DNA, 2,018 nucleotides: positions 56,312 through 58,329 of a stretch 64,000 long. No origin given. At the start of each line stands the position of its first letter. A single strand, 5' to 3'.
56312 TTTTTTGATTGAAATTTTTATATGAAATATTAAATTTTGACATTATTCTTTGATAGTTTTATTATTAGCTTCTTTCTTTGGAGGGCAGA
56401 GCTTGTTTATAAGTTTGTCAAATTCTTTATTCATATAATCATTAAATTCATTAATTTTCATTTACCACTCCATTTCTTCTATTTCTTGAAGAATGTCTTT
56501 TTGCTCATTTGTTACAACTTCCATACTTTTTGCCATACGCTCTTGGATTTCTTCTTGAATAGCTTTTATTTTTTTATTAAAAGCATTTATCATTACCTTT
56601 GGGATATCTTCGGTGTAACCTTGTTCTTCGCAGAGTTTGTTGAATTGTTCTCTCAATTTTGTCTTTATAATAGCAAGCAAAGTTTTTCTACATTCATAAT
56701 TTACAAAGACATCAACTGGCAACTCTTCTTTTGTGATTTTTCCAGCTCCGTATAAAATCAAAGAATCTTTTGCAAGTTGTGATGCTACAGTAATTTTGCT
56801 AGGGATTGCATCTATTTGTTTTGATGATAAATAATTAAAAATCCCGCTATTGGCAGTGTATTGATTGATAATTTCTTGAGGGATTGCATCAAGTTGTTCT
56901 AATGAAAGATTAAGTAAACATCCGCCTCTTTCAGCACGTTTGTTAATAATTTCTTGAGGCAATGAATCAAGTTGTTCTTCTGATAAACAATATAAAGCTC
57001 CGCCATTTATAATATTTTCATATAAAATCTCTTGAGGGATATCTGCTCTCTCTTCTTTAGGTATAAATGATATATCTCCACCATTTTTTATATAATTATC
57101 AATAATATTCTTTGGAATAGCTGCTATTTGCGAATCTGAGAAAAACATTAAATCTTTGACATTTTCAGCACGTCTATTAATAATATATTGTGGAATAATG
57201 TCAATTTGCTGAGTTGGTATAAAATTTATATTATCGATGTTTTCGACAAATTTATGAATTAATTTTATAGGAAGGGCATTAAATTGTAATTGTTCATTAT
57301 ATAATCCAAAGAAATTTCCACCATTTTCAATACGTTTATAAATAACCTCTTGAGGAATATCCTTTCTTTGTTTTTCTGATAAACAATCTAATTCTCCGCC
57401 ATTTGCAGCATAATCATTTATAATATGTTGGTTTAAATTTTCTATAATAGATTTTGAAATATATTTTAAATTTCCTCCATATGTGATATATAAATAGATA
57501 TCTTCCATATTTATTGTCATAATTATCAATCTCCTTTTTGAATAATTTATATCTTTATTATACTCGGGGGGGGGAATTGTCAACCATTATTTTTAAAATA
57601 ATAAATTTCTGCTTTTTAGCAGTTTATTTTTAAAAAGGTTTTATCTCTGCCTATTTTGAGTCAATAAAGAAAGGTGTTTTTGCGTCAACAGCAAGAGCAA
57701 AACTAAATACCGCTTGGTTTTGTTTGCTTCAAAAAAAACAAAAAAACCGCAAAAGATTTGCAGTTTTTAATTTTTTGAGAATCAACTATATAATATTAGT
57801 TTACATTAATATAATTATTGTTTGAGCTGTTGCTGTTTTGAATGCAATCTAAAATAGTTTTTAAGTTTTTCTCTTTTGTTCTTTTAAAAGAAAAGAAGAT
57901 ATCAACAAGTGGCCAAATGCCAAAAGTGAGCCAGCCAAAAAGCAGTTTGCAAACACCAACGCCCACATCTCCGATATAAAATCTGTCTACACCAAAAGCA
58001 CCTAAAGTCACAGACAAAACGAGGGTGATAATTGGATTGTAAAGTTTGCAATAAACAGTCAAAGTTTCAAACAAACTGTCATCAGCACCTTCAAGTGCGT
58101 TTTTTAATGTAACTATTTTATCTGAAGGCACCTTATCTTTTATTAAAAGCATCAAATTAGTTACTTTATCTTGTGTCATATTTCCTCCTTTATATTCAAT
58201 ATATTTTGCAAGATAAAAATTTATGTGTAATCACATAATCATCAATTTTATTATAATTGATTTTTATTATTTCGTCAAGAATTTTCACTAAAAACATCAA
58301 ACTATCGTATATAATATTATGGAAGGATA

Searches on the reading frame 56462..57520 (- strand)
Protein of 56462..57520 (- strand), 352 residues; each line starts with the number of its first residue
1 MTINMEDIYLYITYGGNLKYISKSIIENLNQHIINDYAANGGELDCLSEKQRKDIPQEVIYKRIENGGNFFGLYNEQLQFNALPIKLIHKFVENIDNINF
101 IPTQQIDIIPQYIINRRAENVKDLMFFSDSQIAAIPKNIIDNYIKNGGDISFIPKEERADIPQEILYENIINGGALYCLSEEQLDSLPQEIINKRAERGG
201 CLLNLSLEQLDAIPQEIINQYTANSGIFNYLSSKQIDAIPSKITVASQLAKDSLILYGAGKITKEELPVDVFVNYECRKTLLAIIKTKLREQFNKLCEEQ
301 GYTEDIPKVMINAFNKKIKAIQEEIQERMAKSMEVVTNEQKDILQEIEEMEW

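Call 8: find_encoding_contigs(protein=window:56462-57520:-, flank=6000, max_places=10)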
Protein window:56462-57520:- (352 aa): 3 contigs read that carry it; 2 places shown.
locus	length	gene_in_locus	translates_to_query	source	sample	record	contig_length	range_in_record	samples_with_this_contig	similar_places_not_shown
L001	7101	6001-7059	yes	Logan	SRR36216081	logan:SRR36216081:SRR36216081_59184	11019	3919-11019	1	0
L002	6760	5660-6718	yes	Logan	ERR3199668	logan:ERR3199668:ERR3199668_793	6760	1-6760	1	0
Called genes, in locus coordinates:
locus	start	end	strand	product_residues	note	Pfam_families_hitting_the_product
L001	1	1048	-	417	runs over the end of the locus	PF00091:Tubulin, PF12327:FtsZ_C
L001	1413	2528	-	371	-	PF02491:SHS2_FTSA (weak), PF14450:FtsA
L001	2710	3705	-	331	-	PF08478:POTRA_1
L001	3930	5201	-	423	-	PF00275:EPSP_synthase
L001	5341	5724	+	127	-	PF05154:TM2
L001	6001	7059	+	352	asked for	-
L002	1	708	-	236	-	?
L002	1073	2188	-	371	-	PF02491:SHS2_FTSA (weak), PF14450:FtsA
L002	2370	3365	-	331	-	PF08478:POTRA_1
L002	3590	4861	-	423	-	PF00275:EPSP_synthase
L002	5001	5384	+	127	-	PF05154:TM2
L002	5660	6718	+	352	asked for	-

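Call 11: search_protein_families(library=pfam, proteins=[window:56462-57520:-], max_evalue=0.1)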
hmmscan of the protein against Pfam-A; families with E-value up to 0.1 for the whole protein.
window:56462-57520:- (352 aa): 3 families
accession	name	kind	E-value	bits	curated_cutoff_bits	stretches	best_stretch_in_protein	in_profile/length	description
PF09059.15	TyeA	-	0.0013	19.2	21.1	1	229-291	14-74/81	TyeA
PF20439.3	SpoIVA_C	-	0.0027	18.3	25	1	280-343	7-70/76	Sporulation stage IV protein A, C-terminal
PF16740.10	SKA2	-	0.016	15.4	30.1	1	278-348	14-76/110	Spindle and kinetochore-associated protein 2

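Call 26: find_homologous_proteins(query=window:56462-57520:-)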
Query window:56462-57520:- (352 aa): 12 proteins with E <= 0.001 among 2278 candidates.
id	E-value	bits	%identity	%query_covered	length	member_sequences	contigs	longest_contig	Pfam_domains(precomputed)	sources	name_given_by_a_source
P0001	1.4e-75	273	38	97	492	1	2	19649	-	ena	-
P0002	1.2e-71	260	34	97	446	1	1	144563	-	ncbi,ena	-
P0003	1.3e-65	240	42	69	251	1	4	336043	-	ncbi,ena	-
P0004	1.4e-63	233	36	100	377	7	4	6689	-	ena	-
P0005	1.9e-62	230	31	85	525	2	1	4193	-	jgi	-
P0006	3.7e-62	229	40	78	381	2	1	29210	-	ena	-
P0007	3.5e-57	212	41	75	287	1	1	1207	-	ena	-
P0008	6.6e-51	192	34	83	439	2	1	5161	-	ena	-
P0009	1.3e-50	191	35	91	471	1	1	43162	-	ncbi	-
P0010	4.5e-47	179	31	89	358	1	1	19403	-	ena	-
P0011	3.0e-45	173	36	80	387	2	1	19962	-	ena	-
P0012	1.4e-42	164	36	68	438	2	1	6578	-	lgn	-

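Call 27: find_encoding_contigs(protein=P0004, flank=3000, max_places=10)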
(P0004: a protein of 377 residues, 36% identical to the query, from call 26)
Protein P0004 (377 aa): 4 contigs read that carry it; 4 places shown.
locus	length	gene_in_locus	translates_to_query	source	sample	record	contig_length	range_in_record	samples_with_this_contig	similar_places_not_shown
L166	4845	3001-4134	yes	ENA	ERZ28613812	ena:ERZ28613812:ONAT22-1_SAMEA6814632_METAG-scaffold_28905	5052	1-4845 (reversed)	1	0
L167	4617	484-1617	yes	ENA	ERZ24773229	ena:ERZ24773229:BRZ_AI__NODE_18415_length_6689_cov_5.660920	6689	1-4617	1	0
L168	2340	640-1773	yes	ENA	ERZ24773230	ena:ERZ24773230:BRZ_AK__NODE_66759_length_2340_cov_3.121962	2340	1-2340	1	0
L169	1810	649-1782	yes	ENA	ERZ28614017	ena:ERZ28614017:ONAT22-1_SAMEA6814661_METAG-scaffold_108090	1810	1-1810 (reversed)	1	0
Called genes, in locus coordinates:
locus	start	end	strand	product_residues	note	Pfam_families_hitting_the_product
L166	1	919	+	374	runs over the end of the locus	?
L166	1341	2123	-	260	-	PF00106:adh_short, PF13561:adh_short_C2, PF08659:KR (weak), PF08643:DUF1776 (weak)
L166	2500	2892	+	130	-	-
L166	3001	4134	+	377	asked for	-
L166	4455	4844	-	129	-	?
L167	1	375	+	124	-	?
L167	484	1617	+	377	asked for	-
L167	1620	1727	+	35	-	-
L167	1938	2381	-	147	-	PF00383:dCMP_cyt_deam_1, PF14437:MafB19-deam, PF14439:Bd3614-deam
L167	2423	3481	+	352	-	PF02517:Rce1-like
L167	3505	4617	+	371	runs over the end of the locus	PF02517:Rce1-like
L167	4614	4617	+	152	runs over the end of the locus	PF02590:SPOUT_MTase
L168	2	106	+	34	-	?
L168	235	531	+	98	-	-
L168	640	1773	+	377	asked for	-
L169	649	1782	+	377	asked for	-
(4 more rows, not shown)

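Call 28: find_encoding_contigs(protein=P0003, flank=3000, max_places=10)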
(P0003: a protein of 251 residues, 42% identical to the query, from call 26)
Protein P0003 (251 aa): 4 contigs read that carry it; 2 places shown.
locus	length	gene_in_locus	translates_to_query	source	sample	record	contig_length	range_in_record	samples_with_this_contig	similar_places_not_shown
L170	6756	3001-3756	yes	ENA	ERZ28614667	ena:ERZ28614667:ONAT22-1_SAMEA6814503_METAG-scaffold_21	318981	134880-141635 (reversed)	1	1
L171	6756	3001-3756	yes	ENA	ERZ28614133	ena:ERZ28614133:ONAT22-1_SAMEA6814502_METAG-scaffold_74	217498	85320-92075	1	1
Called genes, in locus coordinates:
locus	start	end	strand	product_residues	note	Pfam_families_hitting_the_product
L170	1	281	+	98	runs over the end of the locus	-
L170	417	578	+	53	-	PF00471:Ribosomal_L33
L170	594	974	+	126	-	-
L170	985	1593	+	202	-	PF02357:NusG, PF00467:KOW (weak), PF23284:KOW2_Spt5 (weak)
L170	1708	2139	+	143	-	PF03946:Ribosomal_L11_N, PF00298:Ribosomal_L11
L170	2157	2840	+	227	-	PF00687:Ribosomal_L1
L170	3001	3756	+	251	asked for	-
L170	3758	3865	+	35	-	-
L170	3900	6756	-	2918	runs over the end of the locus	-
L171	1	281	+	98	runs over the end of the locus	-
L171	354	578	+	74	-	PF00471:Ribosomal_L33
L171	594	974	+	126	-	-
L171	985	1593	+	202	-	PF02357:NusG, PF00467:KOW (weak), PF23284:KOW2_Spt5 (weak)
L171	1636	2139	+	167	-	PF03946:Ribosomal_L11_N, PF00298:Ribosomal_L11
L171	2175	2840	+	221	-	PF00687:Ribosomal_L1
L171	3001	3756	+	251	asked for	-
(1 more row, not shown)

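Call 29: find_encoding_contigs(protein=P0001, flank=3000, max_places=10)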
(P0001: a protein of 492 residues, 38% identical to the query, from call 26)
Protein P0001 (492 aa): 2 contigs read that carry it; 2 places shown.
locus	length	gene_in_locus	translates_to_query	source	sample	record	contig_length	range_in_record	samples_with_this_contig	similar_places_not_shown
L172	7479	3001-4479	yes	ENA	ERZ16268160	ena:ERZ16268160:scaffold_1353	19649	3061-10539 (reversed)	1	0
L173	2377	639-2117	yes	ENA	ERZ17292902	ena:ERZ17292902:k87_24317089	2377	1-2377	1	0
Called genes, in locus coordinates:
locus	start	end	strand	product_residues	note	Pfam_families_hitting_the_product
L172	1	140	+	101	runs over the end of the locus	-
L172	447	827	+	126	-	PF00584:SecE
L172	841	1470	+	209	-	PF02357:NusG, PF23284:KOW2_Spt5 (faint)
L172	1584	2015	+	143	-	PF03946:Ribosomal_L11_N, PF00298:Ribosomal_L11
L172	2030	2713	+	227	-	PF00687:Ribosomal_L1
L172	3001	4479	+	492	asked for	-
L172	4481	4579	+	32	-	-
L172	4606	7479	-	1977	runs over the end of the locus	?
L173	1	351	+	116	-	?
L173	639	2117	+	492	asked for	-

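Call 50: predict_structure(alignment_id=A1)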
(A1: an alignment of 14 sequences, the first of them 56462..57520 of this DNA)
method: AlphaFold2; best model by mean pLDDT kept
length: 352 residues; sequences in the alignment: 14
mean_pLDDT: 90.5   pTM: 0.85
mean pLDDT of the five models: 90.5, 90.3, 89.8, 87.8, 87.1
residues with pLDDT >= 90: 232; 70-90: 118; 50-70: 1; < 50: 1
segments of 3 or more residues with pLDDT < 50: none
pLDDT, mean of each block of 10 residues (from residue 1): 92 94 94 94 92 93 83 82 81 82 87 93 90 93 92 83 92 91 94 96 95 96 94 95 96 97 95 96 92 89 84 89 93 90 77 48
secondary structure, 60 per line:
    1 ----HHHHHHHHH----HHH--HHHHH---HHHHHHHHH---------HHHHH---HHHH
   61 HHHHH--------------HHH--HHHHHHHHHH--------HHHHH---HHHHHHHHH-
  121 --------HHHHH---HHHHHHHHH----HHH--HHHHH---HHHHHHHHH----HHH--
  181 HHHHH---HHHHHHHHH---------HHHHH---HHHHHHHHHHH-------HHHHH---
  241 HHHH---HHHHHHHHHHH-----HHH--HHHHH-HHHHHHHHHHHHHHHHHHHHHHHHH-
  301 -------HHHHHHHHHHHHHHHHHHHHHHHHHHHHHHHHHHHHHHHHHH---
elements in order: H5-13 H23-27 H31-39 H49-53 H57-65 H85-94 H103-107 H111-119 H129-133 H137-145 H155-159 H163-171 H181-185 H189-197 H207-211 H215-225 H233-237 H241-244 H248-258 H269-273 H275-299 H308-349

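Call 55: fold_search(model_id=the predicted structure, library=pdb)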
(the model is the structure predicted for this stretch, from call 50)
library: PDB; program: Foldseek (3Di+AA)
matches with E <= 10: 189; with E <= 0.001: 0
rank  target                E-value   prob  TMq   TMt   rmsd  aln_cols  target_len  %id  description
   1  6bvv_A                8.0e-02  0.23  0.15  0.14  23.9       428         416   11  Nipah virus W protein C-terminus in complex with Importin alpha 3 (released 2018-07-04)
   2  7vpt                  9.1e-02  0.23  0.15  0.13  25.8       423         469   14  Structure of the C. glabrata importin alpha ARM domain - Upc2 NLS fusion (released 2022-09-07)
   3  4hxt                  9.1e-02  0.11  0.10  0.12  21.6       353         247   12  Crystal Structure of Engineered Protein. Northeast Structural Genomics Consortium Target OR329 (released 2012-11-21)
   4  7sqc_P0               1.1e-01  0.33  0.17  0.17  25.7       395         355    9  Ciliary C1 central pair apparatus isolated from Chlamydomonas reinhardtii (released 2022-04-13)
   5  1ee4_A                1.3e-01  0.23  0.15  0.13  24.6       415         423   11  CRYSTAL STRUCTURE OF YEAST KARYOPHERIN (IMPORTIN) ALPHA IN A COMPLEX WITH A C-MYC NLS PEPTIDE (released 2000-03-29)
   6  5mfg_D                1.6e-01  0.10  0.11  0.13  19.2       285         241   11  Designed armadillo repeat protein YIIIM5AII in complex with peptide (RR)4 (released 2017-09-13)
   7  5tbk_E                2.2e-01  0.13  0.14  0.13  24.9       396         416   10  Crystal structure of human importin a3 bound to RCC1 (released 2017-09-13)
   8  7n8j_A                2.8e-01  0.10  0.11  0.09  23.8       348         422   10  Human importin alpha 1 in complex with Bimax2 peptide (released 2021-06-30)
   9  7cru_A                2.8e-01  0.10  0.12  0.11  25.1       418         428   13  hnRNPK NLS in complex with Importin alpha 1 (KPNA2) (released 2021-11-17)
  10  7s02_A                2.9e-01  0.09  0.12  0.11  24.6       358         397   12  Crystal structure of FBF-2 in complex with LST-1 site A peptide and FBE RNA (released 2021-12-29)
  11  5xzx_A                3.3e-01  0.10  0.13  0.12  22.9       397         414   10  Crystal structure of importin-alpha3 bound to the nuclear localization signal of Ran-binding protein 3 (released 2017-08-09)
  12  8q8k_B                3.9e-01  0.10  0.12  0.11  24.1       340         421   11  KI Polyomavirus LTA NLS bound to importin alpha 2 (released 2024-02-07)
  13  8a22_Xd               4.3e-01  0.08  0.10  0.09  20.2       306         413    9  Structure of the mitochondrial ribosome from Polytomella magna (released 2022-11-16)
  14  9ptd_B                5.1e-01  0.10  0.14  0.13  24.8       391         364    9  Crystal structure of C. elegans PUF-3 (released 2025-12-17)
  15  5lmg_B                5.1e-01  0.07  0.12  0.12  22.9       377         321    8  Structure of C-terminal domain from S. cerevisiae Pat1 decapping activator bound to Dcp2 HLM10 peptide (region 954-970 (released 2017-08-16)
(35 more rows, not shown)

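Call 63: list_cluster_members(proteins=[P0017, window:56462-57520:-, window:54795-56024:-, window:18145-18867:-])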
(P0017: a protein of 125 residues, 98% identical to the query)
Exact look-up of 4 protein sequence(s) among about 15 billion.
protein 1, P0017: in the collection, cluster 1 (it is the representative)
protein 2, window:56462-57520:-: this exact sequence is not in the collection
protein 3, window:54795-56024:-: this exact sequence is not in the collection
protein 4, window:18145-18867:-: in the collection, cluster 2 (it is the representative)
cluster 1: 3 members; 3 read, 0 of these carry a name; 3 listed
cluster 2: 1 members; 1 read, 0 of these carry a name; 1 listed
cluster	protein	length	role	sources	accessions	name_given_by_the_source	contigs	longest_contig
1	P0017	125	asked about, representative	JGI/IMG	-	-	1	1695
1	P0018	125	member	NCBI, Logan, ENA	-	-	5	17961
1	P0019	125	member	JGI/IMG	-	-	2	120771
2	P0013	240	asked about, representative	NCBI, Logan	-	-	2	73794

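Call 64: find_encoding_contigs(protein=P0018, flank=1500, max_places=10)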
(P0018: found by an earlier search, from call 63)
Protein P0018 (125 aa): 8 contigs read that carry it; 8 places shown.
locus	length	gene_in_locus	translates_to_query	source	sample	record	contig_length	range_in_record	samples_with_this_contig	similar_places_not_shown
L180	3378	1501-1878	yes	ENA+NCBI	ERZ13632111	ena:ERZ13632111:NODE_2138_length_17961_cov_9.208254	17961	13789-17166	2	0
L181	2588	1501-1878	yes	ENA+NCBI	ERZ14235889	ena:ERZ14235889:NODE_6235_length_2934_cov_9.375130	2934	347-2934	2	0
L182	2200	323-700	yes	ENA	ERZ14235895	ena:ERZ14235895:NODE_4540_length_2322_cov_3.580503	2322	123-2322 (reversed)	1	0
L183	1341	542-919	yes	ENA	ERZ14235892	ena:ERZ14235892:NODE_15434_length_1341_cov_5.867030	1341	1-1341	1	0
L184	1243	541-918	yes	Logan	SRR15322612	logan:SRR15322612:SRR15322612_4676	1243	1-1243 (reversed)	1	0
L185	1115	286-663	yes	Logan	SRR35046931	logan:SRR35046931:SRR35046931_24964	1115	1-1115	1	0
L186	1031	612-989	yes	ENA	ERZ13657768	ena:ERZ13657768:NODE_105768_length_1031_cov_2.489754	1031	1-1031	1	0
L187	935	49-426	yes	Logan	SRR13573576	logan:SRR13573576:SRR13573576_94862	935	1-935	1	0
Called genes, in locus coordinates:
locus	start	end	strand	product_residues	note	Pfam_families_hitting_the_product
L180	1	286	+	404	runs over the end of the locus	PF05206:TRM13 (faint), PF13679:Methyltransf_32, PF13847:Methyltransf_31, PF13649:Methyltransf_25 (weak)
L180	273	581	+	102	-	PF04993:TfoX_N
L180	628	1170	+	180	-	PF14317:YcxB (weak)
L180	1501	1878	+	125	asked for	-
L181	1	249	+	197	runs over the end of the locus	?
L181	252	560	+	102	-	PF04993:TfoX_N (weak)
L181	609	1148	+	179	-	PF14317:YcxB (faint)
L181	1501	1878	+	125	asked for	-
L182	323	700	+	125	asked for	-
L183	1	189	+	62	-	?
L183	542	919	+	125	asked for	-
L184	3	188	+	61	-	?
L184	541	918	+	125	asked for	-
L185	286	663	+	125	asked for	-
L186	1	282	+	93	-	?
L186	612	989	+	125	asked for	-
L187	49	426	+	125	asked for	-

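Call 65: find_encoding_contigs(protein=P0019, flank=1500, max_places=10)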
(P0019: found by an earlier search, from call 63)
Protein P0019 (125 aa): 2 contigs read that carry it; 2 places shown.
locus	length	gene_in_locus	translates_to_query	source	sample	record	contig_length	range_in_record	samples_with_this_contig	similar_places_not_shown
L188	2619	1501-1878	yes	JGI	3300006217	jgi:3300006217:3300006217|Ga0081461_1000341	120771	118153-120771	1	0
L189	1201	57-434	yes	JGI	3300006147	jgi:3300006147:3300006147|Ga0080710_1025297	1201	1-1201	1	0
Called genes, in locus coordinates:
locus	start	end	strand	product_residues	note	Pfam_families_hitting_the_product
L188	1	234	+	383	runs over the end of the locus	PF05206:TRM13 (faint), PF13679:Methyltransf_32, PF13649:Methyltransf_25 (weak), PF13847:Methyltransf_31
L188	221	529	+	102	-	PF04993:TfoX_N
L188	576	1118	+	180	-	PF14317:YcxB (weak)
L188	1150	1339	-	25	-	-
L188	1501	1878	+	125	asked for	-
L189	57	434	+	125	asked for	-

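Call 67: search_protein_families(library=ncbifam, max_evalue=0.01, proteins=[window:56462-57520:-])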
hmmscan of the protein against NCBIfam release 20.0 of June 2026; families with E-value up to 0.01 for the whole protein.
window:56462-57520:- (352 aa): 0 families

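Call 68: search_protein_families(library=phrogs, max_evalue=0.01, proteins=[window:56462-57520:-])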
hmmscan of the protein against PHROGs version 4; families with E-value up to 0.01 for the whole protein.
window:56462-57520:- (352 aa): 1 family
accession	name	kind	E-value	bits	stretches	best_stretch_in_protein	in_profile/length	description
phrog_1569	-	unknown function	0.0016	18.9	0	26-108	62-146/346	-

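Call 69: search_protein_families(library=padloc, max_evalue=0.01, proteins=[window:56462-57520:-])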
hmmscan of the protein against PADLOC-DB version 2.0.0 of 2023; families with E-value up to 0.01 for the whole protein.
window:56462-57520:- (352 aa): 0 families

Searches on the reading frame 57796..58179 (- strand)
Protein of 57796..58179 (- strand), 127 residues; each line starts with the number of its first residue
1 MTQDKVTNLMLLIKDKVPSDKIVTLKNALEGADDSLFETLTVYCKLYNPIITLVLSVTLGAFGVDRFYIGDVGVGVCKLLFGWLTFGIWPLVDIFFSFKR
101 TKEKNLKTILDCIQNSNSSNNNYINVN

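Call 11: search_protein_families(library=pfam, proteins=[window:57796-58179:-], max_evalue=0.1)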
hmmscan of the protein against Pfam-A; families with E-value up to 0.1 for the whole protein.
window:57796-58179:- (127 aa): 1 family
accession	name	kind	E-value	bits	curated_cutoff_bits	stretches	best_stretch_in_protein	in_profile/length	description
PF05154.21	TM2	-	3.4e-15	56.4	27.9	1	47-95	3-51/51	TM2 domain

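Call 19: find_encoding_contigs(protein=window:57796-58179:-, flank=4000, max_places=10)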
Protein window:57796-58179:- (127 aa): 2 contigs read that carry it; 1 place shown.
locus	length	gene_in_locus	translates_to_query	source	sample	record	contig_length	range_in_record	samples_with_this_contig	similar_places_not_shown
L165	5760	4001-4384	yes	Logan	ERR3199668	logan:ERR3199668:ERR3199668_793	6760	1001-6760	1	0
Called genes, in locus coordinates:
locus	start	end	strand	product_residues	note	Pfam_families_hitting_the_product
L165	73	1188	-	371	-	PF02491:SHS2_FTSA (weak), PF14450:FtsA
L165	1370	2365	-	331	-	PF08478:POTRA_1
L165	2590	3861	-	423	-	PF00275:EPSP_synthase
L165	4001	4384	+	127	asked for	PF05154:TM2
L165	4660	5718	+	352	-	-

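Call 67: search_protein_families(library=ncbifam, max_evalue=0.01, proteins=[window:57796-58179:-])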
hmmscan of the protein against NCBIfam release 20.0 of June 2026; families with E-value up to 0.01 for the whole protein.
window:57796-58179:- (127 aa): 0 families

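Call 68: search_protein_families(library=phrogs, max_evalue=0.01, proteins=[window:57796-58179:-])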
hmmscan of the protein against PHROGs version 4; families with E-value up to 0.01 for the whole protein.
window:57796-58179:- (127 aa): 8 families
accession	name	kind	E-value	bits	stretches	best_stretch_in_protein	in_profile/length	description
phrog_8793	-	unknown function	1.5e-09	39.2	1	52-113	7-67/81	-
phrog_10292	-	unknown function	1.1e-07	32.9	1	52-100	40-91/136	-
phrog_22651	-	unknown function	2.6e-06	28.7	1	52-127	7-81/111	-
phrog_10680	-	unknown function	1.2e-05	26.4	1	43-84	72-113/144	-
phrog_10772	-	unknown function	3.6e-05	24.9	1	55-95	12-51/82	-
phrog_21924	-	unknown function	0.00015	23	1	52-88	58-97/132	-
phrog_33436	-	unknown function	0.0011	20.1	1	49-92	4-47/117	-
phrog_27357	-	unknown function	0.0049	18.2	1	44-78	32-66/112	-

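Call 69: search_protein_families(library=padloc, max_evalue=0.01, proteins=[window:57796-58179:-])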
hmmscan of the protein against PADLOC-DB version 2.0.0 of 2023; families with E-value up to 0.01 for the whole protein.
window:57796-58179:- (127 aa): 0 families
